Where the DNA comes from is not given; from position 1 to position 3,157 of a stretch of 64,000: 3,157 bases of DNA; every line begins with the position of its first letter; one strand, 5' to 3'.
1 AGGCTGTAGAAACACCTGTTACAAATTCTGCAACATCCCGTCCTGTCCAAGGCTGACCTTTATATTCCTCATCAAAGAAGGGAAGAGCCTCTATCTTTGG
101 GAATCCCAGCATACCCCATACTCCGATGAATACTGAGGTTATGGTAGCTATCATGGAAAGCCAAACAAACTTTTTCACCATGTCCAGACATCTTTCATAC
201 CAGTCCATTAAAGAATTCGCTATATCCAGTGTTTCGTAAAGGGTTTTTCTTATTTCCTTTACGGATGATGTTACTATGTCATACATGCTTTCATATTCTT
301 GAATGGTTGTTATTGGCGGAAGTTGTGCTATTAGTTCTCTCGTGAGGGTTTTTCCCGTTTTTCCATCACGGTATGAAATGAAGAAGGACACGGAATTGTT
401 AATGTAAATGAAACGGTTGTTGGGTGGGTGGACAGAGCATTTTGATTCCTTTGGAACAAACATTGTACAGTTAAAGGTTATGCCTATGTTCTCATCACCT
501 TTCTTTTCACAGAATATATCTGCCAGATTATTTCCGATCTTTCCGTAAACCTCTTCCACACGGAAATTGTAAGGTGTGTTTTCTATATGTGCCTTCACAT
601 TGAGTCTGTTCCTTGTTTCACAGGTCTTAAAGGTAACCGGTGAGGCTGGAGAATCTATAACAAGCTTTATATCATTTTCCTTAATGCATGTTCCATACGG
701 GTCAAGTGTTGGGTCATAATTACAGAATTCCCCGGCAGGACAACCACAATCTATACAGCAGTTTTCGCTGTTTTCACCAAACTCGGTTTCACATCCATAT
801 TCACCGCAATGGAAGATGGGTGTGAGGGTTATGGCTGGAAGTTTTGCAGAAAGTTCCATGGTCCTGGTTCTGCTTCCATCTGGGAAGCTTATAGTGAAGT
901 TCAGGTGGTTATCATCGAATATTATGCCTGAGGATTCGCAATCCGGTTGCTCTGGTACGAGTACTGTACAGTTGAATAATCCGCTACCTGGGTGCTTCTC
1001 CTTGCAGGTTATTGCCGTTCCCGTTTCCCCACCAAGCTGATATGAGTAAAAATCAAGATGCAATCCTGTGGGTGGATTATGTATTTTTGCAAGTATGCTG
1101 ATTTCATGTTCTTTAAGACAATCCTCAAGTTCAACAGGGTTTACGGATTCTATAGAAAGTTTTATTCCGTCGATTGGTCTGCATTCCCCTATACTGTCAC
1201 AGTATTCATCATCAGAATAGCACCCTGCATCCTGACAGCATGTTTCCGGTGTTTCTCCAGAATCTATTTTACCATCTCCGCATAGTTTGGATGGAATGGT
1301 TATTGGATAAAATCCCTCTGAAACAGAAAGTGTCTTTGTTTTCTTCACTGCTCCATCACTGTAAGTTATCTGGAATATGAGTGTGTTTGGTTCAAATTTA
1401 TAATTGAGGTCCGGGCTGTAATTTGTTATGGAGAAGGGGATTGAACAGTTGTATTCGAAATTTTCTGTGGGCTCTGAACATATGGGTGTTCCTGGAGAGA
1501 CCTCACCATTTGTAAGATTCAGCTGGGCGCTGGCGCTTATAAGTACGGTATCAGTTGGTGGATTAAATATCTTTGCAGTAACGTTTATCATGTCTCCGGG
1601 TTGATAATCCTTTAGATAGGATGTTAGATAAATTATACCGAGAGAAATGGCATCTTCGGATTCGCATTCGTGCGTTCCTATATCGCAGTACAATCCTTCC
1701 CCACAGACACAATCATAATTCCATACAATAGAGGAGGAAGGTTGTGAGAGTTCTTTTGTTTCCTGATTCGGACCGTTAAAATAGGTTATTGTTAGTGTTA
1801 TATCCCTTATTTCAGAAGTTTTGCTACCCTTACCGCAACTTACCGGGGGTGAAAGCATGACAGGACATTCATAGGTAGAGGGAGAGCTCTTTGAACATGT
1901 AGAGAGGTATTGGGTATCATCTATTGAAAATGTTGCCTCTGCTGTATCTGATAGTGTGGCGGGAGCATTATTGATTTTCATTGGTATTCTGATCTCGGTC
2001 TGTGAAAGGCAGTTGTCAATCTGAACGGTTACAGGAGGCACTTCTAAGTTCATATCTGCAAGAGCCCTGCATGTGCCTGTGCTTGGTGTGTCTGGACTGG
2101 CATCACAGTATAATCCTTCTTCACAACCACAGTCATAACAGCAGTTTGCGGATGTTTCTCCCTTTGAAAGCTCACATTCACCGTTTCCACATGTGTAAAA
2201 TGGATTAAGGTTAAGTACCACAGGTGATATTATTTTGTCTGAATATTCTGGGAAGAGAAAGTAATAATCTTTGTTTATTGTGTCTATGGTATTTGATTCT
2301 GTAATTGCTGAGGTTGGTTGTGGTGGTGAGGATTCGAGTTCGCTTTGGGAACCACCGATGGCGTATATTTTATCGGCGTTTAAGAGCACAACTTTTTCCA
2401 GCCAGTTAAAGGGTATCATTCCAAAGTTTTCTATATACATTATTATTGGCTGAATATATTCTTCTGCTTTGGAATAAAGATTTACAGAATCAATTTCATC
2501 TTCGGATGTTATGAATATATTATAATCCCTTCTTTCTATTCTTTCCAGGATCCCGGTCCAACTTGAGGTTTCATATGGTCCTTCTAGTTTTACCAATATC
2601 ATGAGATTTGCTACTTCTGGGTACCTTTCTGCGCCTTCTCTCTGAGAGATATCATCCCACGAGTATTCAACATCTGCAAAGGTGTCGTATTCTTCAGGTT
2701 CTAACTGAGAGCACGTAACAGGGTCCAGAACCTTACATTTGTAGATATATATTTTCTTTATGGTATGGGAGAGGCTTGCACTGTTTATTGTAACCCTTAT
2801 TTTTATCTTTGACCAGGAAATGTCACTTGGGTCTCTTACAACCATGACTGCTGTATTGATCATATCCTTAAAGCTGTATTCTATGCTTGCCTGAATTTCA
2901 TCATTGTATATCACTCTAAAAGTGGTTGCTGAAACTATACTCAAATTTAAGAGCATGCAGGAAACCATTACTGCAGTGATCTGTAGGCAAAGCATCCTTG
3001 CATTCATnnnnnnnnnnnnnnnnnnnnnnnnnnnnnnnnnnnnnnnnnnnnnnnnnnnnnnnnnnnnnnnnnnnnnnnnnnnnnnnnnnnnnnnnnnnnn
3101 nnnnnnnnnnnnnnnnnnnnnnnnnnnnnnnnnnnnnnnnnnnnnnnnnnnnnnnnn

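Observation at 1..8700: Eight-gene minus-strand operon: seven prepilin-like proteins plus a giant Cys-rich repeat protein, with no ATPase or platform gene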

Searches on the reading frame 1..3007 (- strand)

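Call 5: search_protein_families(library=pfam, max_evalue=1, proteins=[window:1-3007:-])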
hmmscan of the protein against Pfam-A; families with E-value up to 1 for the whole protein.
window:1-3007:- (1002 aa): 0 families

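Call 6: search_protein_families(library=ncbifam, max_evalue=1, proteins=[window:1-3007:-])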
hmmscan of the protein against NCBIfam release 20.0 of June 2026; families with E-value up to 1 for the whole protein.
window:1-3007:- (1002 aa): 0 families

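Call 84: find_homologous_proteins(query=window:1-3007:-, max_evalue=0.001)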
Query window:1-3007:- (1002 aa): 39 proteins with E <= 0.001 among 6551 candidates.
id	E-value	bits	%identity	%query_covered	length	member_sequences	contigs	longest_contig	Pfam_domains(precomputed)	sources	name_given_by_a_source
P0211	0.0e+0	2178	92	100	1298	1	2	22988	-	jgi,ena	-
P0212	0.0e+0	1359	58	100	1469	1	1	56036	-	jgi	jgi:hypothetical protein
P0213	0.0e+0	1346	57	100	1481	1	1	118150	-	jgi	jgi:hypothetical protein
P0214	0.0e+0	1298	54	100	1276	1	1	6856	-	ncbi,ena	-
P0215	0.0e+0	1240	100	53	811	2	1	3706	-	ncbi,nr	ncbi:MAG: hypothetical protein DRP54_05710 [Spirochaetes bacterium]|nr:MAG: hypothetical protein DRP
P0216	0.0e+0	1059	49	100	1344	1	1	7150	-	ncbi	-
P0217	1.7e-268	912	44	95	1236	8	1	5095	-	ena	-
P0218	3.5e-259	881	42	100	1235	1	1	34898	-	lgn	-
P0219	8.0e-252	857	40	100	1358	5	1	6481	PF00801.27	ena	-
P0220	6.3e-235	801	40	96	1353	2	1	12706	-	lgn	-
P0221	2.1e-234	799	40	97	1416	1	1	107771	-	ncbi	-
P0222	4.3e-234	798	40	96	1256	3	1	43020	-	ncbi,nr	ncbi:MAG TPA: hypothetical protein VJ485_01015 [archaeon]|nr:hypothetical protein [archaeon]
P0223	6.6e-234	797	40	96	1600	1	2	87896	-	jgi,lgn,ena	-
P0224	4.7e-233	795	40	96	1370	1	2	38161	-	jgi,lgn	jgi:hypothetical protein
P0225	8.2e-233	794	39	99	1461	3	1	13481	-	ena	-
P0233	6.3e-211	721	37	96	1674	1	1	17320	-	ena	-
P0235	2.1e-192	660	36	100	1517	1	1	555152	-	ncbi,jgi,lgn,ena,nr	ncbi:MAG: hypothetical protein KKA90_03645 [Nanoarchaeota archaeon]|nr:hypothetical protein [Nanoarc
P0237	5.2e-171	589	40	72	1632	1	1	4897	PF07591.16,PF15418.13,PF00801.27,PF18911.7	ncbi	ncbi:polymorphic toxin-type HINT domain-containing protein, partial [Candidatus Aenigmatarchaeota ar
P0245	3.0e-79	286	28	82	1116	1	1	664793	-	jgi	jgi:hypothetical protein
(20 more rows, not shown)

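Call 85: find_encoding_contigs(protein=P0245, flank=10000, max_places=1)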
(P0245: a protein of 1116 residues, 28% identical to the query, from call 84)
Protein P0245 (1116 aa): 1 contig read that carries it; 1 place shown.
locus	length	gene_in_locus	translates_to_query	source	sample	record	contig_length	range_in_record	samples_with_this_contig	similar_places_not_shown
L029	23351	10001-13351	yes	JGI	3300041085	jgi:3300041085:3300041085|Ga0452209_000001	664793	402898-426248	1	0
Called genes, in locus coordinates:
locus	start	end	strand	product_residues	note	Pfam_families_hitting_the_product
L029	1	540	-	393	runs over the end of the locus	PF00108:Thiolase_N, PF00109:ketoacyl-synt, PF08545:ACP_syn_III (faint), PF22691:Thiolase_C_1, PF02803:Thiolase_C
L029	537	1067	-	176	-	-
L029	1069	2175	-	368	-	PF08541:ACP_syn_III_C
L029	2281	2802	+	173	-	PF00881:Nitroreductase, PF14512:TM1586_NiRdase (weak)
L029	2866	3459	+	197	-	-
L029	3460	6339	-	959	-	PF01411:tRNA-synt_2c, PF07973:tRNA_SAD, PF02272:DHHA1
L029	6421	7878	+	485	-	PF00206:Lyase_1, PF10397:ADSL_C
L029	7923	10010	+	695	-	-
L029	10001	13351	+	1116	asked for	-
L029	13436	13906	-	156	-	-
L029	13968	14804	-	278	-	PF00466:Ribosomal_L10, PF17777:RL10P_insert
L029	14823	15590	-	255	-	PF00687:Ribosomal_L1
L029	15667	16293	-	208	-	-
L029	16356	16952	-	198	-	PF03946:Ribosomal_L11_N, PF00298:Ribosomal_L11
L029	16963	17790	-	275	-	PF03439:Spt5-NGN, PF00467:KOW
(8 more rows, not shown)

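Call 86: search_protein_families(library=pfam, max_evalue=0.01, proteins=[P0237, P0223, P0233, P0235, P0245])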
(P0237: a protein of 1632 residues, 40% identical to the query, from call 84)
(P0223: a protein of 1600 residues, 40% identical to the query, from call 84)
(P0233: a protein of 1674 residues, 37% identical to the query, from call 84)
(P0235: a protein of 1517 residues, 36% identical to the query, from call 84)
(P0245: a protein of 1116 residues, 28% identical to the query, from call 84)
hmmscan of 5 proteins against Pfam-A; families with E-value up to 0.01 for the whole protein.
P0237 (1632 aa): 7 families
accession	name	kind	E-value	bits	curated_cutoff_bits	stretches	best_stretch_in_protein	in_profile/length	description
PF07591.16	PT-HINT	-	4.7e-14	53.2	27.7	1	1457-1575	3-136/137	Pretoxin HINT domain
PF00801.26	PKD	-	2.1e-08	34.5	23.5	1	1003-1093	3-79/80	PKD domain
PF15418.12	DUF4625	-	2.4e-05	25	27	0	1302-1332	101-130/131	Domain of unknown function (DUF4625)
PF13403.11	Hint_2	-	3.9e-05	24.5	28.4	1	1448-1478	1-31/147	Hint domain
PF14890.11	Intein_splicing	-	4.1e-05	23.9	35.8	0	1541-1575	121-155/155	Intein splicing domain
PF18911.6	PKD_4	-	0.00012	22.5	27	0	1007-1096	9-85/85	PKD domain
PF14623.11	Vint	-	0.00057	20.2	27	1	1449-1523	2-71/166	Hint-domain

P0223 (1600 aa): 0 families

P0233 (1674 aa): 0 families

P0235 (1517 aa): 0 families

P0245 (1116 aa): 0 families

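Call 90: find_encoding_contigs(protein=P0235, flank=10000, max_places=1)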
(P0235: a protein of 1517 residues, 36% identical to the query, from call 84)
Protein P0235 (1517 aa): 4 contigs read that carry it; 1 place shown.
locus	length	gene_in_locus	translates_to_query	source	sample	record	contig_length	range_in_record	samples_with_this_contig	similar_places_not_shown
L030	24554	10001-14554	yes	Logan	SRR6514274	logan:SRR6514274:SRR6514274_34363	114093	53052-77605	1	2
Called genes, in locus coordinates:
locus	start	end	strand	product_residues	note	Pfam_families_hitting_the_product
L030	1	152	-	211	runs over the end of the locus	PF00702:Hydrolase, PF13419:HAD_2, PF13242:Hydrolase_like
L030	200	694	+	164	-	PF00293:NUDIX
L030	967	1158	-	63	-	-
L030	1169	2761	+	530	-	PF00288:GHMP_kinases_N, PF08544:GHMP_kinases_C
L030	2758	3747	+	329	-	PF22700:MVD-like_N, PF00288:GHMP_kinases_N (weak), PF18376:MDD_C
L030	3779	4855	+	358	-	PF00288:GHMP_kinases_N, PF08544:GHMP_kinases_C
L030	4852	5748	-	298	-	PF00294:PfkB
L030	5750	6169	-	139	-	PF01090:Ribosomal_S19e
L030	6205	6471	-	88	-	-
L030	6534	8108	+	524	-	PF01921:tRNA-synt_1f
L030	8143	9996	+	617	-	-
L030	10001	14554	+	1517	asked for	-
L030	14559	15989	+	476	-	-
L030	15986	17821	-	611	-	PF22544:HYDIN_VesB_CFA65-like_Ig (faint), PF15780:ASH (faint)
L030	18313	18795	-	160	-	-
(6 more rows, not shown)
